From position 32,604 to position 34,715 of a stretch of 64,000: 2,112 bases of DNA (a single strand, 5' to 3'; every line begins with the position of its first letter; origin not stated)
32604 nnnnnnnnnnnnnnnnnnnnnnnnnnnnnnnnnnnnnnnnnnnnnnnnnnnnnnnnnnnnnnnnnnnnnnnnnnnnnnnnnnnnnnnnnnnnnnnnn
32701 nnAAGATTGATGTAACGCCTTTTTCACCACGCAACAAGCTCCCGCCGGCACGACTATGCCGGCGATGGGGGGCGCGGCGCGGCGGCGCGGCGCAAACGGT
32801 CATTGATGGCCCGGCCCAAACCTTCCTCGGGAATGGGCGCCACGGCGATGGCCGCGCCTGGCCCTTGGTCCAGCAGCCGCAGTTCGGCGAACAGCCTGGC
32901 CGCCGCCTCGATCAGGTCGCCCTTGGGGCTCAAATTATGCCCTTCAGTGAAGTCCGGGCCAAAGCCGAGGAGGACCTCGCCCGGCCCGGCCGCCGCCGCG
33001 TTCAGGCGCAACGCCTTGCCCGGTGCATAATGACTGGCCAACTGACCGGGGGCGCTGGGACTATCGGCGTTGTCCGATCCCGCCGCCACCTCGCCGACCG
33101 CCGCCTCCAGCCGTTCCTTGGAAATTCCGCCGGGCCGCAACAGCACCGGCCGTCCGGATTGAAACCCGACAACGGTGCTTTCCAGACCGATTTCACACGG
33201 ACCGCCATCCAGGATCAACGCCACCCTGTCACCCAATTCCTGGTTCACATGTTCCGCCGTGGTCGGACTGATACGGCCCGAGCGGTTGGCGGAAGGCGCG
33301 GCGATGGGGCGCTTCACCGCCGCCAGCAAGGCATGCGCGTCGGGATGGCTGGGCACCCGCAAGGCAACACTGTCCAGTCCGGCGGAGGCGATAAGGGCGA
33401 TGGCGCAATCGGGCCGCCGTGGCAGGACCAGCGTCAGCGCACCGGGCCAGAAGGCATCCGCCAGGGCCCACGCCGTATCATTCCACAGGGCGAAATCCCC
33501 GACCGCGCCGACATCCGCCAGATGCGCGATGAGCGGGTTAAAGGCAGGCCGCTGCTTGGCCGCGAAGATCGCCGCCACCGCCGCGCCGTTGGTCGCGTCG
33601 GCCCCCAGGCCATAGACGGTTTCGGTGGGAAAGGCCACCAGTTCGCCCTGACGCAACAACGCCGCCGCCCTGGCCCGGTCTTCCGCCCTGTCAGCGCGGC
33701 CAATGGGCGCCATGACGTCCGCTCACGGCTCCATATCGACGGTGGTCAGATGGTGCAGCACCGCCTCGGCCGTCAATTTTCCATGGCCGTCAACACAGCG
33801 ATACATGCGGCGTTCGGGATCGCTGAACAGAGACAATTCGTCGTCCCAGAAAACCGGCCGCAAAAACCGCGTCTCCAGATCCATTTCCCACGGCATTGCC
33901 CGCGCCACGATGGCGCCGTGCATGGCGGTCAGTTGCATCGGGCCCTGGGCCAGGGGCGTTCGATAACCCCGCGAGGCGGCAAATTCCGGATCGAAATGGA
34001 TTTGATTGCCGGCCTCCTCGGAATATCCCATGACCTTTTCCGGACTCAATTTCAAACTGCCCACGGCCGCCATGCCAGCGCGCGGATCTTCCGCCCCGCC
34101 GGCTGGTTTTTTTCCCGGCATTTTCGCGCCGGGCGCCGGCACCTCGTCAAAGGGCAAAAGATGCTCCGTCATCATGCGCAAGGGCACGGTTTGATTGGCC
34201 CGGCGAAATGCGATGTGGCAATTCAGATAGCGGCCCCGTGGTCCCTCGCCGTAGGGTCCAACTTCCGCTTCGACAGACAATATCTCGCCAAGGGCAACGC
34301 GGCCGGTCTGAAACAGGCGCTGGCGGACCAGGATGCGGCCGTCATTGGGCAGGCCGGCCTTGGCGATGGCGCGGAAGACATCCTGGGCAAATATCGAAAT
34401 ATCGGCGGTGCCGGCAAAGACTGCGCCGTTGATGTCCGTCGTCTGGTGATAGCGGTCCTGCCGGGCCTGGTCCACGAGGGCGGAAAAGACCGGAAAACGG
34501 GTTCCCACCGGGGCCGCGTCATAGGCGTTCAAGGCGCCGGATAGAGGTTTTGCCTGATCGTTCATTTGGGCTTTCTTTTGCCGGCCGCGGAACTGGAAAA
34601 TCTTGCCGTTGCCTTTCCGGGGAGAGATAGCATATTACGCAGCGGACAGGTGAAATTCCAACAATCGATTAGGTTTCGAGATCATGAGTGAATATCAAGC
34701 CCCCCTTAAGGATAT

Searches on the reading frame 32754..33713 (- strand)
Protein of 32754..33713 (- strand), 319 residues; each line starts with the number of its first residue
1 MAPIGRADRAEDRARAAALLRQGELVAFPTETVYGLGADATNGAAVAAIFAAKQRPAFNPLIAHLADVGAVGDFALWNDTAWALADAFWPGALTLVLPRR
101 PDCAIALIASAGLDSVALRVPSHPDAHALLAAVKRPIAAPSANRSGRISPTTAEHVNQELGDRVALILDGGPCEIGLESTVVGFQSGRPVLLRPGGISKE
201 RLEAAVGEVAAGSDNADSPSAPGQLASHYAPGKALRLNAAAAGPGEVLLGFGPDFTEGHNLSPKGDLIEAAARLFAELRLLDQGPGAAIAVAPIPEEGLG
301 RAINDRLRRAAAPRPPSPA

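Call 62: search_protein_families(library=pfam, proteins=[window:32754-33713:-], max_evalue=0.00001)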
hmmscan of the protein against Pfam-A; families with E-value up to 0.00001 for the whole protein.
window:32754-33713:- (319 aa): 2 families
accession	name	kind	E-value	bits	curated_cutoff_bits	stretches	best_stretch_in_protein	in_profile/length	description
PF01300.24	Sua5_yciO_yrdC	-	7.4e-55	185.6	25.1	1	19-195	2-178/178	Telomere recombination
PF03481.19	Sua5_C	-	1.5e-20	74.5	22.9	1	197-312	1-136/136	Threonylcarbamoyl-AMP synthase, C-terminal domain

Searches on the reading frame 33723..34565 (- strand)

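Call 62: search_protein_families(library=pfam, proteins=[window:33723-34565:-], max_evalue=0.00001)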
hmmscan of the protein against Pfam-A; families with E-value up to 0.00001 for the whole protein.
window:33723-34565:- (280 aa): 1 family
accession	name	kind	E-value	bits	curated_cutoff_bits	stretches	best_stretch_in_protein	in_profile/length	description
PF01575.25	MaoC_dehydratas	-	1.1e-06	28.7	27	1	171-245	16-96/123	MaoC like domain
